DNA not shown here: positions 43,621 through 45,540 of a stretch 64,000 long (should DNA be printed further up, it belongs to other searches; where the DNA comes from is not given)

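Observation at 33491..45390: Two polyprenol-phosphate GT2 modules plus GtrA, DUF2304 and GT-C-like membrane proteins: an extracytoplasmic glycosylation system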

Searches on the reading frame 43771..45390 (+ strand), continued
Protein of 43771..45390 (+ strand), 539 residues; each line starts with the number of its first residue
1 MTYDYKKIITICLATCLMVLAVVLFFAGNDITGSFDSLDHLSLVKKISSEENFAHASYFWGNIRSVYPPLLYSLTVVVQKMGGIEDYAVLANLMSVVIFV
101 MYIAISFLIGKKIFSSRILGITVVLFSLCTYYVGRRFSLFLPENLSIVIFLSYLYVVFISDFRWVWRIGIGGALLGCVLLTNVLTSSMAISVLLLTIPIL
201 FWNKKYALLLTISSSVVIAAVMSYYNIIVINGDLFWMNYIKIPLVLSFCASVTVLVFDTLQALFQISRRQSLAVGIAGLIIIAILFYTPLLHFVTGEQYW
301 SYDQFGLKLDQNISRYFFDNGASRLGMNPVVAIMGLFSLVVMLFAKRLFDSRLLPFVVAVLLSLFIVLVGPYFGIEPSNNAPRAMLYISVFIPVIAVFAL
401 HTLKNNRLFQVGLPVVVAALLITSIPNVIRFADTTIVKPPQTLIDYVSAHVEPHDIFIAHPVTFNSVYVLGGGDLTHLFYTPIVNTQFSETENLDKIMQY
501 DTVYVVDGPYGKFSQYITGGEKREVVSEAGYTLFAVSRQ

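Call 66: find_encoding_contigs(protein=P0006, flank=10000, max_places=2)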
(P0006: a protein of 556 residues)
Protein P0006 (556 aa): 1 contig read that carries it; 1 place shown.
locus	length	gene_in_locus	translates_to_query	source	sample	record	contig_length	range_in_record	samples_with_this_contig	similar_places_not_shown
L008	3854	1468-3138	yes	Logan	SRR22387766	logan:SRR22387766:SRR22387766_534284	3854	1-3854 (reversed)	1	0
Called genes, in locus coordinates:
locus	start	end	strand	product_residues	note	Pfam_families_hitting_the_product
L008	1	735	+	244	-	?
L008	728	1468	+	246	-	PF13489:Methyltransf_23, PF07021:MetW, PF13649:Methyltransf_25, PF13847:Methyltransf_31, PF08241:Methyltransf_11, PF08242:Methyltransf_12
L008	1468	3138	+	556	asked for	-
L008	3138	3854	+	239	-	?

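Call 71: predict_structure(alignment_id=A2)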
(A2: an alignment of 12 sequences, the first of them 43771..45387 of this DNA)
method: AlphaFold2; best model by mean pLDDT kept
length: 539 residues; sequences in the alignment: 12
mean_pLDDT: 78.6   pTM: 0.83
mean pLDDT of the five models: 78.6, 78.6, 78.4, 78.2, 74.6
residues with pLDDT >= 90: 101; 70-90: 321; 50-70: 90; < 50: 27
segments of 3 or more residues with pLDDT < 50: 1-3, 27-29, 56-58, 60-65, 229-235
pLDDT, mean of each block of 10 residues (from residue 1): 61 71 58 68 82 52 55 88 85 86 94 91 86 73 91 96 92 92 85 91 90 88 63 53 83 85 81 79 69 59 80 78 67 89 88 93 87 74 85 92 77 81 69 64 88 79 83 76 59 63 78 78 87 80
secondary structure, 60 per line:
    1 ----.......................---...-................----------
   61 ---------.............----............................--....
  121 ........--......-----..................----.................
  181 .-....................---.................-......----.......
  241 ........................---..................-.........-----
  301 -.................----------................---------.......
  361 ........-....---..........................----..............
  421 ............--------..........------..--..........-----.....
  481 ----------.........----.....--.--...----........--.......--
elements in order: H5-27 H35-50 H70-82 H87-114 H117-128 H131-136 H142-159 H164-181 H183-202 H206-222 H224-229 H234-264 H268-285 H287-295 H302-318 H329-344 H354-368 H370-373 H377-402 H407-432 H441-450 H461-470 H476-480 H491-499 E504-508 E521-528 E531-537

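Call 74: fold_search(model_id=the predicted structure, library=pdb)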
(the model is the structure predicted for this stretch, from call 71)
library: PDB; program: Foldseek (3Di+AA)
matches with E <= 10: 377; with E <= 0.001: 16
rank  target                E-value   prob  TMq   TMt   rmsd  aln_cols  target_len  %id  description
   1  8b6l_I                5.8e-08  1.00  0.58  0.48   9.5       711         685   11  Subtomogram average of the human Sec61-TRAP-OSTA-translocon (released 2022-12-07)
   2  8pn9_A                7.4e-08  1.00  0.59  0.50   9.9       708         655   10  Structure of human oligosaccharyltransferase OST-A complex bound to NGI-1 (released 2024-05-08)
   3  7zli_A                1.3e-07  1.00  0.55  0.46  11.6       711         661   11  Cryo-EM structure of C-mannosyltransferase CeDPY19, in complex with Dol25-P-Man and bound to CMT2-Fab and anti-Fab nan (released 2023-01-11)
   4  7zlh_A                2.0e-07  1.00  0.52  0.45  11.8       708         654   13  Cryo-EM structure of C-mannosyltransferase CeDPY19, in apo state, bound to CMT2-Fab and anti-Fab nanobody (released 2023-01-11)
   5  7zlg_A                3.4e-07  1.00  0.56  0.47  10.7       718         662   12  Cryo-EM structure of C-mannosyltransferase CeDPY19, in complex with acceptor peptide and bound to CMT2-Fab and anti-Fa (released 2023-01-11)
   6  6s7o_A                5.4e-07  1.00  0.54  0.46   9.6       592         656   12  Cryo-EM structure of human oligosaccharyltransferase complex OST-A (released 2019-12-18)
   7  6s7t_A                4.1e-06  1.00  0.52  0.41   9.6       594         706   12  Cryo-EM structure of human oligosaccharyltransferase complex OST-B (released 2019-12-18)
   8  5ogl_A                5.3e-06  1.00  0.48  0.38  13.0       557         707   11  Structure of bacterial oligosaccharyltransferase PglB in complex with an acceptor peptide and an lipid-linked oligosac (released 2017-10-25)
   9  5f15                  5.3e-06  1.00  0.42  0.42  18.0       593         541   14  Crystal Structure of ArnT from Cupriavidus metallidurans bound to Undecaprenyl phosphate (released 2016-02-17)
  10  5ezm                  7.7e-06  1.00  0.43  0.44  16.4       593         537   15  Crystal Structure of ArnT from Cupriavidus metallidurans in the apo state (released 2016-02-17)
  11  8agb_A                1.1e-05  1.00  0.51  0.44  12.9       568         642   13  Structure of yeast oligosaccharylransferase complex with lipid-linked oligosaccharide bound (released 2022-12-07)
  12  6gxc_A                1.9e-05  1.00  0.47  0.38  12.9       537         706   11  Bacterial oligosaccharyltransferase PglB in complex with an inhibitory peptide and a reactive lipid-linked oligosaccha (released 2018-11-14)
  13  9s6t_A                4.4e-05  1.00  0.43  0.47  14.4       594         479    9  Ternary cryo-EM structure of chicken ALG12 with Dol25-PP-GlcNAc2Man7, Dol25-P-Man, and Fab (released 2026-03-18)
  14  9s6u_A                3.2e-04  1.00  0.39  0.39  13.3       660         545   12  Ternary cryo-EM structure of human ALG9 with Dol25-PP-GlcNAc2Man8, Dol25-P-Man and Fab (released 2026-03-18)
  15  8if8_C                7.7e-04  1.00  0.44  0.40  15.1       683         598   11  Arabinosyltransferase AftA (released 2023-05-31)
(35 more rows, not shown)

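Call 77: find_encoding_contigs(protein=P0010, flank=10000, max_places=1)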
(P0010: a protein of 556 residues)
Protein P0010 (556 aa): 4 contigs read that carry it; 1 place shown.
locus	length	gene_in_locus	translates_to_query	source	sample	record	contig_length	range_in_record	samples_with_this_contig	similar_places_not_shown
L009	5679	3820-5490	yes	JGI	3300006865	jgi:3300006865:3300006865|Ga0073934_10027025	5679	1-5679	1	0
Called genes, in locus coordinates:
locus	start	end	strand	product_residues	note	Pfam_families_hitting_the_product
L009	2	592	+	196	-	?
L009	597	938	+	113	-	PF10066:DUF2304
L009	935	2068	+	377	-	PF13439:Glyco_transf_4, PF13579:Glyco_trans_4_4, PF20706:GT4-conflict, PF00534:Glycos_transf_1, PF13692:Glyco_trans_1_4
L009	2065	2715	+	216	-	PF13489:Methyltransf_23, PF13847:Methyltransf_31, PF08241:Methyltransf_11, PF08242:Methyltransf_12, PF13649:Methyltransf_25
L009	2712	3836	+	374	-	PF13439:Glyco_transf_4, PF13579:Glyco_trans_4_4, PF00534:Glycos_transf_1, PF13692:Glyco_trans_1_4, PF13524:Glyco_trans_1_2 (weak)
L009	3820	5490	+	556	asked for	-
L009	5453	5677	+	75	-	?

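Call 78: find_encoding_contigs(protein=P0012, flank=10000, max_places=1)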
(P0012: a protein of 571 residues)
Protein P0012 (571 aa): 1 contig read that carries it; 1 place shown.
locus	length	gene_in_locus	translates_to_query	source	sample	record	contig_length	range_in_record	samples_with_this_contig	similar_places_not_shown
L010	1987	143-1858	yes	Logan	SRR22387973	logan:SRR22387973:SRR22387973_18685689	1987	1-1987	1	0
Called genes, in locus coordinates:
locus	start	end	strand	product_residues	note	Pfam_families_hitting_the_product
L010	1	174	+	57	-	?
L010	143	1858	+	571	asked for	-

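Call 79: find_encoding_contigs(protein=P0013, flank=10000, max_places=1)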
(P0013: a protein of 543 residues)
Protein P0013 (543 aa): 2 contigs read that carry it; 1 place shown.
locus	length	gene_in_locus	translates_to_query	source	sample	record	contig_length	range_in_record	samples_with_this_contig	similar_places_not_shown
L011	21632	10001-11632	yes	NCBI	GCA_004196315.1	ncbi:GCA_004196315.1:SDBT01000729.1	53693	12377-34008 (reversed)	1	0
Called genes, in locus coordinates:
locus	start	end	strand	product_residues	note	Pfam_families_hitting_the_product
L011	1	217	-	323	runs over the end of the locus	PF01370:Epimerase, PF04321:RmlD_sub_bind (weak), PF16363:GDP_Man_Dehyd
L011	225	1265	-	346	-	PF01370:Epimerase, PF04321:RmlD_sub_bind, PF16363:GDP_Man_Dehyd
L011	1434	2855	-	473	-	PF13727:CoA_binding_3, PF17836:PglD_N (weak), PF00106:adh_short (faint), PF01073:3Beta_HSD, PF01370:Epimerase, PF02719:Polysacc_synt_2, PF04321:RmlD_sub_bind, PF16363:GDP_Man_Dehyd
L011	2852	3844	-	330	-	PF01073:3Beta_HSD (faint), PF01370:Epimerase, PF16363:GDP_Man_Dehyd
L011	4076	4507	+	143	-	-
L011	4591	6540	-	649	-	-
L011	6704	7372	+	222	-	PF00535:Glycos_transf_2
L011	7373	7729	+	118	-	PF10066:DUF2304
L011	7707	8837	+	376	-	PF13439:Glyco_transf_4, PF13579:Glyco_trans_4_4, PF20706:GT4-conflict (weak), PF00534:Glycos_transf_1, PF13692:Glyco_trans_1_4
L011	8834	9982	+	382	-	PF13439:Glyco_transf_4, PF20706:GT4-conflict, PF00534:Glycos_transf_1, PF13692:Glyco_trans_1_4, PF13524:Glyco_trans_1_2 (weak)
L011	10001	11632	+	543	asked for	-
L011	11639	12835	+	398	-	PF13439:Glyco_transf_4, PF00534:Glycos_transf_1, PF13692:Glyco_trans_1_4, PF13524:Glyco_trans_1_2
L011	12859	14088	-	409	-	PF13439:Glyco_transf_4, PF13579:Glyco_trans_4_4, PF00534:Glycos_transf_1, PF13692:Glyco_trans_1_4, PF13524:Glyco_trans_1_2 (faint), PF26337:Gtf3_C (faint)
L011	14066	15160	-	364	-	PF02350:Epimerase_2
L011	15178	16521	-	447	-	PF01943:Polysacc_synt, PF13440:Polysacc_synt_3, PF03023:MurJ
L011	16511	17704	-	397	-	PF04464:Glyphos_transf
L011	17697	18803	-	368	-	PF13439:Glyco_transf_4, PF13477:Glyco_trans_4_2, PF13579:Glyco_trans_4_4, PF20706:GT4-conflict, PF00534:Glycos_transf_1, PF13692:Glyco_trans_1_4, PF13524:Glyco_trans_1_2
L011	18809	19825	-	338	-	PF01210:NAD_Gly3P_dh_N, PF07479:NAD_Gly3P_dh_C, PF20618:GPD_NAD_C_bact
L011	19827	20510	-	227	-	PF00483:NTP_transferase, PF12804:NTP_transf_3, PF20202:DUF6564 (weak)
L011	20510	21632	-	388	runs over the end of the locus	PF00155:Aminotran_1_2, PF01041:DegT_DnrJ_EryC1, PF01212:Beta_elim_lyase (weak)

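Call 80: find_encoding_contigs(protein=P0007, flank=10000, max_places=1)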
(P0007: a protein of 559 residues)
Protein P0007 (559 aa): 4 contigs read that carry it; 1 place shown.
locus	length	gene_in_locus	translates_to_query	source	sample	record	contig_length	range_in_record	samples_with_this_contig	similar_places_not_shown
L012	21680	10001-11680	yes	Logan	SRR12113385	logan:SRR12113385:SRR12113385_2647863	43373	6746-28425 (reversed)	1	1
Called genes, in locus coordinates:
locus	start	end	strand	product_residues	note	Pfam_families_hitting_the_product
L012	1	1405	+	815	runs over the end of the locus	PF00082:Peptidase_S8, PF13517:FG-GAP_3 (weak)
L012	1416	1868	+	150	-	PF04138:GtrA_DPMS_TM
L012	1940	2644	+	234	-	PF00535:Glycos_transf_2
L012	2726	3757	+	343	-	PF01073:3Beta_HSD, PF01370:Epimerase, PF02719:Polysacc_synt_2 (faint), PF07993:NAD_binding_4 (faint), PF16363:GDP_Man_Dehyd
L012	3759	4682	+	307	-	PF01073:3Beta_HSD, PF01370:Epimerase, PF02719:Polysacc_synt_2, PF04321:RmlD_sub_bind, PF07993:NAD_binding_4 (faint), PF16363:GDP_Man_Dehyd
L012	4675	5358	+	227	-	PF00535:Glycos_transf_2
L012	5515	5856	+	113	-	PF10066:DUF2304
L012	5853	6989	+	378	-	PF13439:Glyco_transf_4, PF13579:Glyco_trans_4_4, PF20706:GT4-conflict, PF00534:Glycos_transf_1, PF13692:Glyco_trans_1_4, PF13524:Glyco_trans_1_2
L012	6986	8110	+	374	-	PF13439:Glyco_transf_4, PF13579:Glyco_trans_4_4, PF20706:GT4-conflict, PF00534:Glycos_transf_1, PF13692:Glyco_trans_1_4, PF13524:Glyco_trans_1_2 (weak)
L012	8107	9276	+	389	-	PF13439:Glyco_transf_4, PF00534:Glycos_transf_1, PF13692:Glyco_trans_1_4, PF13524:Glyco_trans_1_2 (weak)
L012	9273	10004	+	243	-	PF13489:Methyltransf_23, PF07021:MetW (weak), PF13847:Methyltransf_31, PF08241:Methyltransf_11, PF08242:Methyltransf_12, PF13649:Methyltransf_25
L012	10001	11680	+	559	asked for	-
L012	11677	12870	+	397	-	PF13439:Glyco_transf_4, PF13579:Glyco_trans_4_4, PF00534:Glycos_transf_1, PF13692:Glyco_trans_1_4, PF13524:Glyco_trans_1_2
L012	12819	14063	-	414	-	PF13439:Glyco_transf_4, PF13579:Glyco_trans_4_4, PF00534:Glycos_transf_1, PF13692:Glyco_trans_1_4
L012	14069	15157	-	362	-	PF02350:Epimerase_2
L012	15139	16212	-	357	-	PF13477:Glyco_trans_4_2, PF13439:Glyco_transf_4, PF13579:Glyco_trans_4_4, PF20706:GT4-conflict, PF00534:Glycos_transf_1, PF13692:Glyco_trans_1_4, PF13524:Glyco_trans_1_2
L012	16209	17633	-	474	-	PF01943:Polysacc_synt, PF13440:Polysacc_synt_3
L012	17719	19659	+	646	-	PF13489:Methyltransf_23, PF13649:Methyltransf_25, PF13847:Methyltransf_31, PF08241:Methyltransf_11, PF08242:Methyltransf_12 (weak), PF01636:APH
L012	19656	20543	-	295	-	PF01408:GFO_IDH_MocA, PF02894:GFO_IDH_MocA_C, PF22725:GFO_IDH_MocA_C3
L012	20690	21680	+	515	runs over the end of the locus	-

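Call 86: list_cluster_members(proteins=[P0005, P0006, P0007, P0008, P0009, P0010, P0012, P0013, P0014, P0015])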
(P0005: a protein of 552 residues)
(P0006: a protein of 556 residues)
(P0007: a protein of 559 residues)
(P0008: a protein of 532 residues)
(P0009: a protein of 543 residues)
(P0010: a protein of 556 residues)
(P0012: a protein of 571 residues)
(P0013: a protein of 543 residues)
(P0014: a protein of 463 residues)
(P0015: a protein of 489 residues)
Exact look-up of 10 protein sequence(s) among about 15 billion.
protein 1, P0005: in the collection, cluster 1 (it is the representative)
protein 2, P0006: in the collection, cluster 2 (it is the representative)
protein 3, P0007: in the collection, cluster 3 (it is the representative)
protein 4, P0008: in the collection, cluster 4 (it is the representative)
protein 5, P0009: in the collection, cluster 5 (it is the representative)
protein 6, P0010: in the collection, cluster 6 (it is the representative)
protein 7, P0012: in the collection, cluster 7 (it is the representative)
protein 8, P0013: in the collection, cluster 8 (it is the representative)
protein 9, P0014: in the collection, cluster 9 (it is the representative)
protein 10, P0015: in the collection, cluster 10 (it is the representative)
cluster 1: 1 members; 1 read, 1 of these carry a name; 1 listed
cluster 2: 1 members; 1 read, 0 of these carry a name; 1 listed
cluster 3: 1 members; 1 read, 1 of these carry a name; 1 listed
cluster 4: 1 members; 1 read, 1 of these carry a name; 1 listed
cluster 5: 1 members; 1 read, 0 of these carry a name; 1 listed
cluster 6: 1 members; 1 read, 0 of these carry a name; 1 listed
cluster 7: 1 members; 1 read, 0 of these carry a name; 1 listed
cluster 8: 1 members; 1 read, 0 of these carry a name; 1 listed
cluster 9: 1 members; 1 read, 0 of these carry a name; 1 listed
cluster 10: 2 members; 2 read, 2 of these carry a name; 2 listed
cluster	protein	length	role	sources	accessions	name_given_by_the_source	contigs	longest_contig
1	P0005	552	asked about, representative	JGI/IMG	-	hypothetical protein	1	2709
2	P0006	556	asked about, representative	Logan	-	-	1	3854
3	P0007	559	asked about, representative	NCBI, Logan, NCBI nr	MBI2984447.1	MAG: hypothetical protein HYY50_02385 [Candidatus Kerfeldbacteria bacterium] | hypothetical protein [Candidatus Kerfeldbacteria bacterium]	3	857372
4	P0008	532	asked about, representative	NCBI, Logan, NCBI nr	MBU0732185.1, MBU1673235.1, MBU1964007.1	hypothetical protein KKC88_04880 [Patescibacteria group bacterium] | hypothetical protein [Patescibacteria group bacterium]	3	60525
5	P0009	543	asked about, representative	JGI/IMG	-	-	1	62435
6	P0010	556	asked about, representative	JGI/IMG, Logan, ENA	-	-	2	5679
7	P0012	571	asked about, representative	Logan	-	-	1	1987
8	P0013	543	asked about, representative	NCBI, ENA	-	-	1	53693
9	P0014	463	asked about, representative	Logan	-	-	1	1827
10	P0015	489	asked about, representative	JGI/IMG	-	hypothetical protein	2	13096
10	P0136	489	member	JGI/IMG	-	hypothetical protein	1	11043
